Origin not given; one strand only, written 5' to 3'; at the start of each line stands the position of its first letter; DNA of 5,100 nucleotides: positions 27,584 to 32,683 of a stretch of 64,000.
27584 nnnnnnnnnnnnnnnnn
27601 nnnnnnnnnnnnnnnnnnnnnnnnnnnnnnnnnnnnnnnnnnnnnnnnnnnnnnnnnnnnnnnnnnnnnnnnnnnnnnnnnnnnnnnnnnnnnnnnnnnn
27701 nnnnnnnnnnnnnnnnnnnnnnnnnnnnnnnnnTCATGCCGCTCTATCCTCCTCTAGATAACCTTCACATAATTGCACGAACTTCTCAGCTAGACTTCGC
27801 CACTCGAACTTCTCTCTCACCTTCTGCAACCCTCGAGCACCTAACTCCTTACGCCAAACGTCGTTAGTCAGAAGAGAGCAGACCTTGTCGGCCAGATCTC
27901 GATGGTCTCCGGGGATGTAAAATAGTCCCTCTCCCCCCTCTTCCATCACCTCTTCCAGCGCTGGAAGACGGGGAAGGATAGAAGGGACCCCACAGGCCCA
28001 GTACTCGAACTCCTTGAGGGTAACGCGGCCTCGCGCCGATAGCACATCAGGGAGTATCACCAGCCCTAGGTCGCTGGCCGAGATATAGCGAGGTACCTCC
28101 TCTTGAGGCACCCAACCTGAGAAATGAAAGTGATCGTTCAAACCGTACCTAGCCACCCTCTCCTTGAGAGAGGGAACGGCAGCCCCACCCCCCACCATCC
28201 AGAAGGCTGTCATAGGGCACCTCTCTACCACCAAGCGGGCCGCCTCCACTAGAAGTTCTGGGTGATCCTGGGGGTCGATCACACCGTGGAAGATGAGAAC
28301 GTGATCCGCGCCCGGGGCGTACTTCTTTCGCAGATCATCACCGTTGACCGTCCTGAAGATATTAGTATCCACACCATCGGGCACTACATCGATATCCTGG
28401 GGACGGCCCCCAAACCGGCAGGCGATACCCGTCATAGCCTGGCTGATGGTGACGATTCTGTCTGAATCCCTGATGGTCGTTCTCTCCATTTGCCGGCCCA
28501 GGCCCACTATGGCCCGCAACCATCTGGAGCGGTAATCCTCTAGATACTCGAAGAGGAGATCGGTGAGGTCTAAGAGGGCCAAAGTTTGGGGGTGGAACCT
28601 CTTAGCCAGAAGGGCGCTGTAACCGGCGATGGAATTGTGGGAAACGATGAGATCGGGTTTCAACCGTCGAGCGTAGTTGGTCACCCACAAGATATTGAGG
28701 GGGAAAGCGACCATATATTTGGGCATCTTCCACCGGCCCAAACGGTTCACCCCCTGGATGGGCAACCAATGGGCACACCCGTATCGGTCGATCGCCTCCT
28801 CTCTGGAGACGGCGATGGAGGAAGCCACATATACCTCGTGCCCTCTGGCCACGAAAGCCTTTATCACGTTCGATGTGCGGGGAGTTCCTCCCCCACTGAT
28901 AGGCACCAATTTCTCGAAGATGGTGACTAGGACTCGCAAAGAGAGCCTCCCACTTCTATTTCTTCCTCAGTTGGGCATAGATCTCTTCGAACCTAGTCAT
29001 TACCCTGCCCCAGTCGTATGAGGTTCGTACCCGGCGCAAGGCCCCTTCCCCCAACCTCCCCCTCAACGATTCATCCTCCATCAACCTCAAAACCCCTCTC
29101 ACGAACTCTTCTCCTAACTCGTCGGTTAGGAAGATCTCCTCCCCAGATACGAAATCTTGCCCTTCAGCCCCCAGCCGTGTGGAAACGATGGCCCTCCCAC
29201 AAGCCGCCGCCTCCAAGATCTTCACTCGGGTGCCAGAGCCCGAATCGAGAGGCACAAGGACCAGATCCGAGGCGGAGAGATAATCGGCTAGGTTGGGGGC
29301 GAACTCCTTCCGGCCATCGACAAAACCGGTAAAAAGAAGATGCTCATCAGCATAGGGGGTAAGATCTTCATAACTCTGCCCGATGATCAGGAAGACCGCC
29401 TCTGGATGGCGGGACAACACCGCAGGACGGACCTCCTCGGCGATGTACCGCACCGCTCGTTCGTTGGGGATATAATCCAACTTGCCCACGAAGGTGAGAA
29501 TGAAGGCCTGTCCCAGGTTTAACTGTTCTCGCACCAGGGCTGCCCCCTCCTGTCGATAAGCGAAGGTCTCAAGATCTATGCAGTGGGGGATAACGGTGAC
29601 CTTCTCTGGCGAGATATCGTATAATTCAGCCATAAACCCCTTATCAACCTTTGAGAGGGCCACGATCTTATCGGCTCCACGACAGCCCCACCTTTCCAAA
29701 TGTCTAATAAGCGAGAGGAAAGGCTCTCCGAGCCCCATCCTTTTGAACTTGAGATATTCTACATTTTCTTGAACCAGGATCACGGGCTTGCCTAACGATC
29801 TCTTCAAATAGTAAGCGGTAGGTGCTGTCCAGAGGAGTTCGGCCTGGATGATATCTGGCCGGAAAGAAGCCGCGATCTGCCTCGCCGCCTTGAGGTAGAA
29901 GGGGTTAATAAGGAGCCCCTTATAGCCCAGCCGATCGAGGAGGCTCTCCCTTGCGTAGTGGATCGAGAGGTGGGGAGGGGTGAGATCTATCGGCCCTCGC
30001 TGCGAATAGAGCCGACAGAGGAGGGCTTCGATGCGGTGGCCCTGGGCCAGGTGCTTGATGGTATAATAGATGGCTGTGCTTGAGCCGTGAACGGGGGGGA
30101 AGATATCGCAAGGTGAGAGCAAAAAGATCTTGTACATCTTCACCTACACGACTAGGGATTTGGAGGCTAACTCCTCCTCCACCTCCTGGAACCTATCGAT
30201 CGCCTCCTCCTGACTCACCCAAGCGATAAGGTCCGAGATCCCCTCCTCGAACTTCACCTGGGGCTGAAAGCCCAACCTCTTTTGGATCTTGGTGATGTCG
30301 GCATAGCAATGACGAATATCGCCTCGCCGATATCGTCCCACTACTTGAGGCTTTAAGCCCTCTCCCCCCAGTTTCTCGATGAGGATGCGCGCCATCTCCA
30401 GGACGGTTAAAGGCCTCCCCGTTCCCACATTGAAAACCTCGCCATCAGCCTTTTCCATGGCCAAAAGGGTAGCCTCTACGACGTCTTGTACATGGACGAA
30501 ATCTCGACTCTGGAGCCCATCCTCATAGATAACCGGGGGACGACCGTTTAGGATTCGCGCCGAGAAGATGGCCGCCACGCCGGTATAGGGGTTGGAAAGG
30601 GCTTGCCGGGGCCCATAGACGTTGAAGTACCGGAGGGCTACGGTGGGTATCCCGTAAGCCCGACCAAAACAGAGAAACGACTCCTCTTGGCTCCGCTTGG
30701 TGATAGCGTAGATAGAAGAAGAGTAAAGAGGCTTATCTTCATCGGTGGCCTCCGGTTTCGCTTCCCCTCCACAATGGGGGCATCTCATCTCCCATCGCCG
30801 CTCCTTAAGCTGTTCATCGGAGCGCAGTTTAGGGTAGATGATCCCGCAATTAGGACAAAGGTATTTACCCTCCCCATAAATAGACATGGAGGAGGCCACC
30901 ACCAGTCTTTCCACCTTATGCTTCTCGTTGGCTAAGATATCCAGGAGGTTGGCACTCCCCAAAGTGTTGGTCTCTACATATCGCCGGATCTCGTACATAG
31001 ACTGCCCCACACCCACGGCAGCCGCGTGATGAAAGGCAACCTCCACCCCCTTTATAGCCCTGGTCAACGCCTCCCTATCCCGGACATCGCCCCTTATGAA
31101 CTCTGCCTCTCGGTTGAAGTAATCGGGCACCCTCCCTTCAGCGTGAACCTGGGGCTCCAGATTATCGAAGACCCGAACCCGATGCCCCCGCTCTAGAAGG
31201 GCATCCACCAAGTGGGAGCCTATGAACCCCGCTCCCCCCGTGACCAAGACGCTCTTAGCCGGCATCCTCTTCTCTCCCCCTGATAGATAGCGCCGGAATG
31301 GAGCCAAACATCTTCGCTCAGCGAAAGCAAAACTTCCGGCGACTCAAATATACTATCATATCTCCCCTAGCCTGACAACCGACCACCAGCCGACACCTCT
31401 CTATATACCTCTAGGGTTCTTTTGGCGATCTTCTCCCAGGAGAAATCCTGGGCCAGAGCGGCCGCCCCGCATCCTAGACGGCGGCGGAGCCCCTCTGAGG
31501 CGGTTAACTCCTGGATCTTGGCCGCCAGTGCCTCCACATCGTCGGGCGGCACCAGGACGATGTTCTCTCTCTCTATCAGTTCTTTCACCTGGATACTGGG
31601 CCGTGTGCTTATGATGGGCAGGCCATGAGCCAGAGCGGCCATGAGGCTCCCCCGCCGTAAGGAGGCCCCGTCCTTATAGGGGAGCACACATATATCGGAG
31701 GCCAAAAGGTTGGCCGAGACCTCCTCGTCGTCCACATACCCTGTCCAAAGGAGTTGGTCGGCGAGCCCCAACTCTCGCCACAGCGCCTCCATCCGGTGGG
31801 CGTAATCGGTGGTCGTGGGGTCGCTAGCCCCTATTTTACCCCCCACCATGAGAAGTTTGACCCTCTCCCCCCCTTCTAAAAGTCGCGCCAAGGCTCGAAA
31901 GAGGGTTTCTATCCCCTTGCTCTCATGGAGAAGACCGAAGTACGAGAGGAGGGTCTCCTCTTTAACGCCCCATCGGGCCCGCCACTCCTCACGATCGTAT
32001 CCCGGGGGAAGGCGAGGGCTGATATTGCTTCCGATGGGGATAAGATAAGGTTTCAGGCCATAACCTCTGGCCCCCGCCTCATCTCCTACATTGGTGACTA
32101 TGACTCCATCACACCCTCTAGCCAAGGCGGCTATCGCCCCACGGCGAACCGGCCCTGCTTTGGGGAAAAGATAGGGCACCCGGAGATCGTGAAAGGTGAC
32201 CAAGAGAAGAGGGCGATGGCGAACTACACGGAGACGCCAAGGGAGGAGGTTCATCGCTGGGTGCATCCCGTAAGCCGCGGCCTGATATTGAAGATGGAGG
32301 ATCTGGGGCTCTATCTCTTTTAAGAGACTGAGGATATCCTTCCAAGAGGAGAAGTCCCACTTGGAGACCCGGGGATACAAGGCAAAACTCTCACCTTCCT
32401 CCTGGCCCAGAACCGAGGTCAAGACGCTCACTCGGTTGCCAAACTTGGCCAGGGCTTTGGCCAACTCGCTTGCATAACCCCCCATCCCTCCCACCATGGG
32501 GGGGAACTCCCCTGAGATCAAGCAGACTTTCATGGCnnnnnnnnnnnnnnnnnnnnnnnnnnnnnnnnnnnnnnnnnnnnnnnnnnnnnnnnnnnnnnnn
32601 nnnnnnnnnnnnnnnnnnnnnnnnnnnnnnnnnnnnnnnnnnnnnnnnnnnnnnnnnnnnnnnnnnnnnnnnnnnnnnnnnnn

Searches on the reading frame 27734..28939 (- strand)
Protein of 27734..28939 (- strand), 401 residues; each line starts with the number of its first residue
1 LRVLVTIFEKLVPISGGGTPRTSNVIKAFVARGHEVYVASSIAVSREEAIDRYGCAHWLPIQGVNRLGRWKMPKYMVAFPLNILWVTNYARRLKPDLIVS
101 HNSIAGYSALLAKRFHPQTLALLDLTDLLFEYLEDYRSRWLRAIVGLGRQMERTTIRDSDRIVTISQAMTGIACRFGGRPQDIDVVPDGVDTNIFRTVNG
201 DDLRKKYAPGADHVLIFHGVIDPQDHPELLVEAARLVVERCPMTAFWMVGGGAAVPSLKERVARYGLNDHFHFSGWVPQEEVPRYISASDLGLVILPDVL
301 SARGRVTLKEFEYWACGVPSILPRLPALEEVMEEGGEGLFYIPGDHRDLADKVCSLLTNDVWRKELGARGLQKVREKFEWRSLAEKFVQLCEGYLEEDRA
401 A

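Call 20: search_protein_families(library=pfam, proteins=[window:27734-28939:-], max_evalue=0.001)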
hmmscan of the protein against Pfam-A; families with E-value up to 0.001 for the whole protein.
window:27734-28939:- (401 aa): 5 families
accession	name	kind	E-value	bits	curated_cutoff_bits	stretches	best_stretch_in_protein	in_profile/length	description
PF13692.12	Glyco_trans_1_4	-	1.6e-19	71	27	1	213-359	2-142/142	Glycosyl transferases group 1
PF00534.26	Glycos_transf_1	-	1.3e-17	64.3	26.4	1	205-370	7-169/172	Glycosyl transferases group 1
PF13439.12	Glyco_transf_4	-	8.2e-17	62.2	28.5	1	16-193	2-169/170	Glycosyltransferase Family 4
PF13579.12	Glyco_trans_4_4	-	2.2e-16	61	29.7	1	16-189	1-158/158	Glycosyl transferase 4-like domain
PF13524.12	Glyco_trans_1_2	-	2.4e-15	57.2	25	1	268-388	27-143/144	Glycosyl transferase-like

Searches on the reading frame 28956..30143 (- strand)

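Call 20: search_protein_families(library=pfam, proteins=[window:28956-30143:-], max_evalue=0.001)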
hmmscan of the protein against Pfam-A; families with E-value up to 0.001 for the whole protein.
window:28956-30143:- (395 aa): 5 families
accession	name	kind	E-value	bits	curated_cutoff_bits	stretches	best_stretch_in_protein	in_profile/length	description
PF13692.12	Glyco_trans_1_4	-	2.1e-20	73.8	27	1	215-357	3-142/142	Glycosyl transferases group 1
PF13439.12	Glyco_transf_4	-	1.7e-17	64.4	28.5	1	20-192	3-169/170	Glycosyltransferase Family 4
PF13579.12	Glyco_trans_4_4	-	3.7e-11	44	29.7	1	29-186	11-156/158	Glycosyl transferase 4-like domain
PF13524.12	Glyco_trans_1_2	-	1.9e-10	41.3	25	1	244-386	10-143/144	Glycosyl transferase-like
PF00534.26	Glycos_transf_1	-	4.1e-07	30.1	26.4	1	245-368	44-169/172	Glycosyl transferases group 1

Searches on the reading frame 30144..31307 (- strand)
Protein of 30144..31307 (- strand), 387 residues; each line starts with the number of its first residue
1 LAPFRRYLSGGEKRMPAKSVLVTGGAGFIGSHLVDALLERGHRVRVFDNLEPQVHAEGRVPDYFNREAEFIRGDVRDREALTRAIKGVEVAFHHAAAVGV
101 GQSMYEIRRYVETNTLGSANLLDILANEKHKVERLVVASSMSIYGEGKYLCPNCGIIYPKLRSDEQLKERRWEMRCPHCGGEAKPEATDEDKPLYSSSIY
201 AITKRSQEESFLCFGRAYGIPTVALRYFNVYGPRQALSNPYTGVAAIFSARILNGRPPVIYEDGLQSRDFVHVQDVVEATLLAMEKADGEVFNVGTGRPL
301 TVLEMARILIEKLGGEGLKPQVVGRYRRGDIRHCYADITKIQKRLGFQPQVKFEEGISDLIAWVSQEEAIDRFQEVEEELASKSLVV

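Call 61: search_protein_families(library=pfam, proteins=[window:30144-31307:-], max_evalue=0.0001)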
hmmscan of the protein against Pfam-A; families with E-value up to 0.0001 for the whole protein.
window:30144-31307:- (387 aa): 9 families
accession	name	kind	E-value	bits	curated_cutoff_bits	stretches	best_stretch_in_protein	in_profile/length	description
PF01370.27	Epimerase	-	1e-55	189.2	20.9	2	20-148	1-123/240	NAD dependent epimerase/dehydratase family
PF16363.11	GDP_Man_Dehyd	-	1e-50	173.5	27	2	181-359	134-331/332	GDP-mannose 4,6 dehydratase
PF01073.25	3Beta_HSD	-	5.8e-22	78.5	22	1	21-146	1-122/280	3-beta hydroxysteroid dehydrogenase/isomerase family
PF02719.21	Polysacc_synt_2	-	2.7e-19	69.9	20.2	1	20-140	1-128/293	Polysaccharide biosynthesis protein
PF13460.12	NAD_binding_10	-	3.1e-11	43.9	27.2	1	24-146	1-104/184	NAD(P)H-binding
PF07993.18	NAD_binding_4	-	8.4e-10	38.7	20.1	1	22-247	1-218/258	Male sterility protein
PF05368.20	NmrA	-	8.8e-10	39.1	27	1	18-96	3-78/298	NmrA-like family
PF00106.31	adh_short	-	3.2e-07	30.5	26.6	1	18-94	1-77/195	short chain dehydrogenase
PF08659.16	KR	-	6e-05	23.5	22.6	0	20-142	3-138/180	KR domain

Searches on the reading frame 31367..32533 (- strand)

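Call 61: search_protein_families(library=pfam, proteins=[window:31367-32533:-], max_evalue=0.0001)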
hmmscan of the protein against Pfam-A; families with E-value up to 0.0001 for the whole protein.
window:31367-32533:- (388 aa): 4 families
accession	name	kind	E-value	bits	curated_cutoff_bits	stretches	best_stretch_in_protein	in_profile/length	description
PF00534.26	Glycos_transf_1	-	4.9e-21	75.5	26.4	1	180-354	1-166/172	Glycosyl transferases group 1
PF13692.12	Glyco_trans_1_4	-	7.8e-21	75.3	27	1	196-344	4-140/142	Glycosyl transferases group 1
PF13439.12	Glyco_transf_4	-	6.4e-11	43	28.5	1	14-161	1-155/170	Glycosyltransferase Family 4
PF13579.12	Glyco_trans_4_4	-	5.8e-08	33.7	29.7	1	15-162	1-149/158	Glycosyl transferase 4-like domain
